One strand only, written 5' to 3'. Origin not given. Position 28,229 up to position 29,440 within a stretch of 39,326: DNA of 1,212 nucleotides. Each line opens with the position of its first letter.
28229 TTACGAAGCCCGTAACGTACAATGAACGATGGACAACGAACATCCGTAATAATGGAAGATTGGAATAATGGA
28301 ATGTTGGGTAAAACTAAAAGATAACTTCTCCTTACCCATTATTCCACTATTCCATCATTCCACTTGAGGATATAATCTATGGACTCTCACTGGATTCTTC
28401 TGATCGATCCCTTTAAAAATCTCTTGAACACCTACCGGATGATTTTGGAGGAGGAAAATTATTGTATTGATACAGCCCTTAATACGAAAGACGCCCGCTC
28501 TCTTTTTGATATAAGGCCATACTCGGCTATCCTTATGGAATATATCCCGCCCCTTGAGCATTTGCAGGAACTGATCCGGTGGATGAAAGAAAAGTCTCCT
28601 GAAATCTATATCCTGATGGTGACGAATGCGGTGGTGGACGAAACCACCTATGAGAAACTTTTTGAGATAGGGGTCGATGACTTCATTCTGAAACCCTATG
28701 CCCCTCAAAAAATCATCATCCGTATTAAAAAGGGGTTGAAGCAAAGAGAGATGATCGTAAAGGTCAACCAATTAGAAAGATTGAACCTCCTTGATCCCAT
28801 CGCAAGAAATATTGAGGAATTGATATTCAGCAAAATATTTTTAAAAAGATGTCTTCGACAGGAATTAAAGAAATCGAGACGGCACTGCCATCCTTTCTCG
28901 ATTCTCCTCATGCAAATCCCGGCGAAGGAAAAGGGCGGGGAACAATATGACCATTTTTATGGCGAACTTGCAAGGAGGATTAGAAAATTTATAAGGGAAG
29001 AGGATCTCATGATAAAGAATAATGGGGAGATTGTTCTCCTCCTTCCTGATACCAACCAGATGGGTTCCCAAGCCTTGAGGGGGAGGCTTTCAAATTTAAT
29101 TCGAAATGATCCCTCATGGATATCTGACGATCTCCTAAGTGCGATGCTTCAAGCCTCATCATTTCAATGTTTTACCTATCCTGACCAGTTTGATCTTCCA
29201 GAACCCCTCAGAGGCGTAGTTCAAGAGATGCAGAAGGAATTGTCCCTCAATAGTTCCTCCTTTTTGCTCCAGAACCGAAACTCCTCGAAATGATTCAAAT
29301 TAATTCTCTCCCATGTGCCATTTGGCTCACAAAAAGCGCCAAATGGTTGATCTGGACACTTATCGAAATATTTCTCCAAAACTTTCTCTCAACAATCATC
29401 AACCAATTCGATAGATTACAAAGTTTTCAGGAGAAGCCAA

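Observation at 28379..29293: Atypical receiver plus catalytically dead GGDEF with a preserved RxxD I-site: likely c-di-GMP receptor beside an EPS locus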

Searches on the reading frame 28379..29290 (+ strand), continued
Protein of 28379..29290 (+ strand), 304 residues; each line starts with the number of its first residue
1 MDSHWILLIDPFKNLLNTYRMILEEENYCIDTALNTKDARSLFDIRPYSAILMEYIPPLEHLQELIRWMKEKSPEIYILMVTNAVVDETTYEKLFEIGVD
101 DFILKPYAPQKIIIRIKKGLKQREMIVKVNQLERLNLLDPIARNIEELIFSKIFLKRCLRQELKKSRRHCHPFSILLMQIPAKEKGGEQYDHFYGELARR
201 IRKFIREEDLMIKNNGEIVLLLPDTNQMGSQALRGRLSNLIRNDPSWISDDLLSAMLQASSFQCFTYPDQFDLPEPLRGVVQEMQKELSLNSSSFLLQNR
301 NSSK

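Call 20: find_encoding_contigs(protein=P0011, flank=10000, max_places=2)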
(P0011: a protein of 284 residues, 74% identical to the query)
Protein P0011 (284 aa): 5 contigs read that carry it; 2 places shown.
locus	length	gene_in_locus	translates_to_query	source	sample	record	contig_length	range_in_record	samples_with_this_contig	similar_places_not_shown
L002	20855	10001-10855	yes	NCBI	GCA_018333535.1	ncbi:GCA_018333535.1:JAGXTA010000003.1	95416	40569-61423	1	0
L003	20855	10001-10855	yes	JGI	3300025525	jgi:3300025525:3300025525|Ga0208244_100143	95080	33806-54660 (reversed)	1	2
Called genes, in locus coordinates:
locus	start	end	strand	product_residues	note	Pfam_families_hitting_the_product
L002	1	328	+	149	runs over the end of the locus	PF22769:DCD, PF00692:dUTPase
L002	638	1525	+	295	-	PF02899:Phage_int_SAM_1, PF13102:Phage_int_SAM_5 (faint), PF13495:Phage_int_SAM_4, PF00589:Phage_integrase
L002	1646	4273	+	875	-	PF01368:DHH, PF02272:DHHA1, PF00571:CBS (weak), PF01743:PolyA_pol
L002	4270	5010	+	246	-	PF02616:SMC_ScpA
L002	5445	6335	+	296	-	PF00574:CLP_protease (faint), PF25145:NfeD1b_N (weak), PF01343:Peptidase_S49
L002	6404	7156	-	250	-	PF03167:UDG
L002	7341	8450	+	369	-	PF00072:Response_reg, PF00512:HisKA, PF02518:HATPase_c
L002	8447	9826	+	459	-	PF00072:Response_reg, PF00158:Sigma54_activat, PF14532:Sigma54_activ_2, PF00004:AAA (weak), PF07724:AAA_2 (weak), PF07728:AAA_5 (weak), PF25601:AAA_lid_14, PF02954:HTH_8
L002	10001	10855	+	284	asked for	PF00072:Response_reg, PF00990:GGDEF (weak)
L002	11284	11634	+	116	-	PF00072:Response_reg (weak)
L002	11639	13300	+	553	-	PF01590:GAF, PF13185:GAF_2, PF00158:Sigma54_activat, PF14532:Sigma54_activ_2, PF07724:AAA_2 (weak), PF07728:AAA_5, PF25601:AAA_lid_14, PF02954:HTH_8, +1 more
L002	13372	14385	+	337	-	PF00158:Sigma54_activat, PF14532:Sigma54_activ_2, PF07728:AAA_5 (weak), PF25601:AAA_lid_14, PF02954:HTH_8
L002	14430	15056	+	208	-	PF02563:Poly_export, PF10531:SLBB, PF22461:SLBB_2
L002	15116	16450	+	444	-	PF10082:BBP2_2 (weak)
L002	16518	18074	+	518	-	PF02706:Wzz, PF13807:GNVR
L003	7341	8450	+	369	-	PF00072:Response_reg, PF00512:HisKA, PF02518:HATPase_c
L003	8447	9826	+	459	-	PF00072:Response_reg, PF00158:Sigma54_activat, PF14532:Sigma54_activ_2, PF00004:AAA (weak), PF07724:AAA_2 (weak), PF07728:AAA_5 (weak), PF25601:AAA_lid_14, PF02954:HTH_8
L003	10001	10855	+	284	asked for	PF00072:Response_reg, PF00990:GGDEF (weak)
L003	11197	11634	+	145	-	PF00072:Response_reg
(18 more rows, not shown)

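Call 21: predict_structure(alignment_id=A1)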
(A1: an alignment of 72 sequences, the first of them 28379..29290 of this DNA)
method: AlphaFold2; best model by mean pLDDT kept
length: 304 residues; sequences in the alignment: 72
mean_pLDDT: 76.3   pTM: 0.47
mean pLDDT of the five models: 76.3, 76.0, 75.5, 74.8, 73.1
residues with pLDDT >= 90: 43; 70-90: 191; 50-70: 36; < 50: 34
segments of 3 or more residues with pLDDT < 50: 132-151, 292-304
pLDDT, mean of each block of 10 residues (from residue 1): 80 70 88 87 90 86 88 89 77 86 78 86 72 37 34 70 86 89 68 78 82 74 91 89 74 75 87 77 68 45 45
secondary structure, 60 per line:
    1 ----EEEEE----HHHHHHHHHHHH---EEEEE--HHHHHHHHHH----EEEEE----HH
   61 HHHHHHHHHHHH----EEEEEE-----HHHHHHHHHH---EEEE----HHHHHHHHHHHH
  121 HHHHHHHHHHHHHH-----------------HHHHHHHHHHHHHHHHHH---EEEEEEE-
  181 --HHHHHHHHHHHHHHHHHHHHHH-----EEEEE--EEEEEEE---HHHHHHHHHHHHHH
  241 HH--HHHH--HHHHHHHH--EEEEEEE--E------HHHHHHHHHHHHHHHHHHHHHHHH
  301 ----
elements in order: E5-9 H14-25 E29-33 H36-45 E50-54 H59-72 E77-82 H88-97 E101-104 H109-134 H152-169 E173-179 H183-204 E210-214 E217-223 H227-242 H245-248 H251-258 E261-267 H277-300

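Call 22: find_related_loci(query=A1, collection=genome_contigs, flank=10000)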
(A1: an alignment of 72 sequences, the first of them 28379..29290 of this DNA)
Query A1 (304 aa) in genome_contigs; peptide patterns used: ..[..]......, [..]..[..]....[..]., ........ (x = any residue, [..] = any of these).
140 stretches matched a pattern; 62 encode a relative of the query (tblastn E <= 1e-3); 62 distinct loci.
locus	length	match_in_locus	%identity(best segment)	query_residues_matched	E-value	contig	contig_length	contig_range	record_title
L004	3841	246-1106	83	1-287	2e-167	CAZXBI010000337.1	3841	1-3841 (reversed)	MAG TPA_asm: uncultured Syntrophorhabdus sp. isolate SRP302447_co4_432 genome assembly, contig: NODE_67986_length_3841_c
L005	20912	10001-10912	74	1-304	1e-150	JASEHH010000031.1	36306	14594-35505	MAG: Thermodesulfobacteriota bacterium isolate Yes70-18 NODE_369_length_36306_cov_53.448898, whole genome shotgun sequen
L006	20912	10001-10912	72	1-304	8e-147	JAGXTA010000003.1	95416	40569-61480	MAG: Deltaproteobacteria bacterium isolate CROMO_BS_46_3 c_000000000123, whole genome shotgun sequence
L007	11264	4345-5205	59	1-287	5e-116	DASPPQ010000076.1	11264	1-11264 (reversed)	MAG TPA_asm: Thermodesulfobacteriota bacterium isolate SMAG_U12177 k141_437713, whole genome shotgun sequence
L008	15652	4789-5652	56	1-288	2e-112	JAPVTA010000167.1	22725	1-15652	MAG: Thermodesulfobacteriota bacterium isolate MW3_metabat.11 k97_406448, whole genome shotgun sequence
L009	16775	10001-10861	56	1-287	3e-112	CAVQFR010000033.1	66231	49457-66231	MAG: uncultured delta proteobacterium isolate MFD05942.bin.3.282 genome assembly, contig: contig_629, whole genome shotg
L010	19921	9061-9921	56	1-287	3e-112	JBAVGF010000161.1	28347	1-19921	MAG: Thermodesulfobacteriota bacterium isolate MFD06953_ilm_asm_bin13 k127_89545, whole genome shotgun sequence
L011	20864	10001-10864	55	1-288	1e-110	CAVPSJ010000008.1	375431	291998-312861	MAG: uncultured delta proteobacterium isolate MFD10007.bin.2.36 genome assembly, contig: contig_32964, whole genome shot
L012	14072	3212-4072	56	1-287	1e-110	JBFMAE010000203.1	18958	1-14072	MAG: Thermodesulfobacteriota bacterium isolate MAG130 MAG130_203, whole genome shotgun sequence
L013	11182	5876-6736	55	1-287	5e-110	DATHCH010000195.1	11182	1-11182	MAG TPA_asm: Thermodesulfobacteriota bacterium isolate SMAG_U12362 k141_75939, whole genome shotgun sequence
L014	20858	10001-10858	55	1-286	2e-109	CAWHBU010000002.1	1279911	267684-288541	MAG: uncultured delta proteobacterium isolate MFD03726.bin.2.155 genome assembly, contig: contig_10498, whole genome sho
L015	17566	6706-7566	55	1-287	4e-109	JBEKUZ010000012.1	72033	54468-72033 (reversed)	MAG: Thermodesulfobacteriota bacterium isolate SPRUCE 593 SPRUCE_593_12, whole genome shotgun sequence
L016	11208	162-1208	50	1-304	1e-107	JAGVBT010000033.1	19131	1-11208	MAG: Deltaproteobacteria bacterium isolate DeMMO6_17 c_000000011284, whole genome shotgun sequence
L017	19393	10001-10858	54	1-286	3e-104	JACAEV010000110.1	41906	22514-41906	MAG: Syntrophaceae bacterium isolate L.E.D.11_1 k119_64967, whole genome shotgun sequence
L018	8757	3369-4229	54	1-287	6e-102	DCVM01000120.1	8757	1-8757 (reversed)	MAG TPA_asm: Syntrophaceae bacterium UBA2188 UBA2188_contig_35944, whole genome shotgun sequence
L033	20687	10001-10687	27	6-230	4e-17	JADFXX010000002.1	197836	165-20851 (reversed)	MAG: Candidatus Omnitrophota bacterium isolate nDJH2bin18 nDJH2_bin18_NODE_2_length_197836_cov_59.150423, whole genome s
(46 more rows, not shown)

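Call 28: fold_search(model_id=the predicted structure, library=pdb)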
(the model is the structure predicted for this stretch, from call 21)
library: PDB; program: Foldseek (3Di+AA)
matches with E <= 10: 1893; with E <= 0.001: 565
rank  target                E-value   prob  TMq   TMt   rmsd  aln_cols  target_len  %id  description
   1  3i5a                  4.9e-15  1.00  0.37  0.35  19.1       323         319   17  Crystal structure of full-length WpsR from Pseudomonas syringae (released 2009-08-18)
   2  6zxb_A                2.5e-14  1.00  0.41  0.42  15.4       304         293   17  Diguanylate cyclase DgcR (I-site mutant) in native state (released 2021-03-31)
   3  9g85_B                3.1e-14  1.00  0.52  0.39   9.8       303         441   18  Structure of Response regulator PleD in complex with c-diGMP and ppGpp (released 2025-08-06)
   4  6zxm_A                3.2e-14  1.00  0.36  0.37  15.9       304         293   18  Diguanylate cyclase DgcR in complex with c-di-GMP (released 2021-03-31)
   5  3bre_B                6.1e-14  1.00  0.35  0.33  16.9       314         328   17  Crystal Structure of P.aeruginosa PA3702 (released 2008-04-01)
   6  9g85_A                8.4e-14  1.00  0.52  0.38   9.9       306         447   18  Structure of Response regulator PleD in complex with c-diGMP and ppGpp (released 2025-08-06)
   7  3bre_A                8.9e-14  1.00  0.34  0.32  19.9       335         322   16  Crystal Structure of P.aeruginosa PA3702 (released 2008-04-01)
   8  9g85_C                1.1e-13  1.00  0.53  0.39   9.6       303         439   18  Structure of Response regulator PleD in complex with c-diGMP and ppGpp (released 2025-08-06)
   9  9g85_D                1.7e-13  1.00  0.52  0.38   9.4       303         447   18  Structure of Response regulator PleD in complex with c-diGMP and ppGpp (released 2025-08-06)
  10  2wb4_B                1.7e-13  1.00  0.38  0.27  15.9       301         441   18  activated diguanylate cyclase PleD in complex with c-di-GMP (released 2010-04-21)
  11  9g86_B                2.0e-13  1.00  0.55  0.41   9.2       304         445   18  Structure of Response regulator PleD in complex with c-diGMP and pppGpp (released 2025-08-06)
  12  9g86_A                2.3e-13  1.00  0.52  0.39   9.4       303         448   19  Structure of Response regulator PleD in complex with c-diGMP and pppGpp (released 2025-08-06)
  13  2wb4_A                4.3e-13  1.00  0.37  0.26  15.6       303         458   16  activated diguanylate cyclase PleD in complex with c-di-GMP (released 2010-04-21)
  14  1w25_A                1.1e-12  1.00  0.37  0.26  17.9       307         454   18  Response regulator PleD in complex with c-diGMP (released 2004-11-18)
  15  2v0n_A                4.7e-12  1.00  0.37  0.25  15.8       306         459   16  ACTIVATED RESPONSE REGULATOR PLED IN COMPLEX WITH C-DIGMP AND GTP- ALPHA-S (released 2007-08-21)
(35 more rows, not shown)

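Call 47: search_protein_representatives(alignment_id=A1)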
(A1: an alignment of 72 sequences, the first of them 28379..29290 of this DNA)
Query: 72 sequences, 291 profile positions. Proteins with E-value up to 0.001 (for the whole library): 47436; up to 1e-10: 2352; up to 1e-30: 22. The best 150 are listed.
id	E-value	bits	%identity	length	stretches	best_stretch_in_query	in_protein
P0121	1.2e-141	487.5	-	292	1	1-290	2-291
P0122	3.3e-97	341.6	-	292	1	1-284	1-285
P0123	1.0e-92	326.9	-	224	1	69-285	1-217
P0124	9.9e-87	307.2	-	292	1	3-289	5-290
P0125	2.5e-86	305.9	-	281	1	1-272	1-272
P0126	1.7e-84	299.9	-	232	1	1-224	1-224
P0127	7.0e-80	284.7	-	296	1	1-288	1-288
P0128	5.1e-77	275.4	-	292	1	3-290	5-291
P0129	3.5e-71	256.2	-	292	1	3-289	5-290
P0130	7.0e-62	225.7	-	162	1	1-127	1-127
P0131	9.9e-61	221.9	-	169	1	2-165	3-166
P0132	5.1e-58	213.0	-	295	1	1-274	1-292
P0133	1.6e-53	198.3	-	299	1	1-273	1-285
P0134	8.8e-51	189.2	-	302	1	1-272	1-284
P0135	1.3e-45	172.3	-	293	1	1-272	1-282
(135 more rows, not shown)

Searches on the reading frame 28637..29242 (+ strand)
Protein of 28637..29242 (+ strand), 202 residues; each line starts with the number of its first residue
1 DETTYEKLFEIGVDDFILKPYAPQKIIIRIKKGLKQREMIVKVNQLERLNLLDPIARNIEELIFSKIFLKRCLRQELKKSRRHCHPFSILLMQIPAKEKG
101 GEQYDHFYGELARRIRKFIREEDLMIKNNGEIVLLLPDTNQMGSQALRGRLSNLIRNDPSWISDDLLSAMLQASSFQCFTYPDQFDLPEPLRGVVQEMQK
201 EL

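Call 25: search_solved_structures(query=window:28637-29242:+, max_evalue=1, show_alignments=5)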
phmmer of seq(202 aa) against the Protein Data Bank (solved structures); distinct sequences matched with E-value up to 1: 36.
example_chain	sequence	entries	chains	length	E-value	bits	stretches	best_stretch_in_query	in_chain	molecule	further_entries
9g86_A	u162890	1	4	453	6.1e-05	26.1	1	6-159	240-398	Response regulator PleD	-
9g85_A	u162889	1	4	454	6.2e-05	26.1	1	6-159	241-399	Response regulator PleD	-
2wb4_A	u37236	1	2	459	6.4e-05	26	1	6-159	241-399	DIGUANYLATE CYCLASE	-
1w25_A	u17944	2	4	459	6.4e-05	26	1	6-159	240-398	STALKED-CELL DIFFERENTIATION CONTROLLING PROTEIN | RESPONSE REGULATOR PLED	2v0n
6zxm_A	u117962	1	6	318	9.8e-05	25.4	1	8-151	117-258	Putative GGDEF/response regulator receiver domain protein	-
6zxb_A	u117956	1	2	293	0.0049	19.9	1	8-151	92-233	Putative GGDEF/response regulator receiver domain protein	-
7e6g_A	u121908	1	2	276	0.0054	19.7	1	65-158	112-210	Putative GGDEF domain protein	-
4b09_A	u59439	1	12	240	0.0057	19.7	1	9-36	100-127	TRANSCRIPTIONAL REGULATORY PROTEIN BAER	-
6zxc_A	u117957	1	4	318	0.0057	19.7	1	8-151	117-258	Putative GGDEF/response regulator receiver domain protein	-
1p2f_A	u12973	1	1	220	0.015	18.3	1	4-37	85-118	Response Regulator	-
3q9s_A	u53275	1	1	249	0.016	18.2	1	7-38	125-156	DNA-binding response regulator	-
3nns_A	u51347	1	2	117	0.018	18.1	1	4-35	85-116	DNA BINDING RESPONSE REGULATOR B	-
5xjp_A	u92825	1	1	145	0.029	17.4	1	9-39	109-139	AdeR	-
5x5j_A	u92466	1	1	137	0.03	17.3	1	9-39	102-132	AdeR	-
6d9m_A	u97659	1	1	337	0.038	17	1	57-180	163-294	Fusion protein of Endolysin,Response receiver sensor diguanylate cyclase, GAF domain-conta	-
5euh_A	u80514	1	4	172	0.051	16.6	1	66-165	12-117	Putative GGDEF domain membrane protein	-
4iob_A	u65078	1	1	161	0.24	14.4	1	67-191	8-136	Diguanylate cyclase TpbB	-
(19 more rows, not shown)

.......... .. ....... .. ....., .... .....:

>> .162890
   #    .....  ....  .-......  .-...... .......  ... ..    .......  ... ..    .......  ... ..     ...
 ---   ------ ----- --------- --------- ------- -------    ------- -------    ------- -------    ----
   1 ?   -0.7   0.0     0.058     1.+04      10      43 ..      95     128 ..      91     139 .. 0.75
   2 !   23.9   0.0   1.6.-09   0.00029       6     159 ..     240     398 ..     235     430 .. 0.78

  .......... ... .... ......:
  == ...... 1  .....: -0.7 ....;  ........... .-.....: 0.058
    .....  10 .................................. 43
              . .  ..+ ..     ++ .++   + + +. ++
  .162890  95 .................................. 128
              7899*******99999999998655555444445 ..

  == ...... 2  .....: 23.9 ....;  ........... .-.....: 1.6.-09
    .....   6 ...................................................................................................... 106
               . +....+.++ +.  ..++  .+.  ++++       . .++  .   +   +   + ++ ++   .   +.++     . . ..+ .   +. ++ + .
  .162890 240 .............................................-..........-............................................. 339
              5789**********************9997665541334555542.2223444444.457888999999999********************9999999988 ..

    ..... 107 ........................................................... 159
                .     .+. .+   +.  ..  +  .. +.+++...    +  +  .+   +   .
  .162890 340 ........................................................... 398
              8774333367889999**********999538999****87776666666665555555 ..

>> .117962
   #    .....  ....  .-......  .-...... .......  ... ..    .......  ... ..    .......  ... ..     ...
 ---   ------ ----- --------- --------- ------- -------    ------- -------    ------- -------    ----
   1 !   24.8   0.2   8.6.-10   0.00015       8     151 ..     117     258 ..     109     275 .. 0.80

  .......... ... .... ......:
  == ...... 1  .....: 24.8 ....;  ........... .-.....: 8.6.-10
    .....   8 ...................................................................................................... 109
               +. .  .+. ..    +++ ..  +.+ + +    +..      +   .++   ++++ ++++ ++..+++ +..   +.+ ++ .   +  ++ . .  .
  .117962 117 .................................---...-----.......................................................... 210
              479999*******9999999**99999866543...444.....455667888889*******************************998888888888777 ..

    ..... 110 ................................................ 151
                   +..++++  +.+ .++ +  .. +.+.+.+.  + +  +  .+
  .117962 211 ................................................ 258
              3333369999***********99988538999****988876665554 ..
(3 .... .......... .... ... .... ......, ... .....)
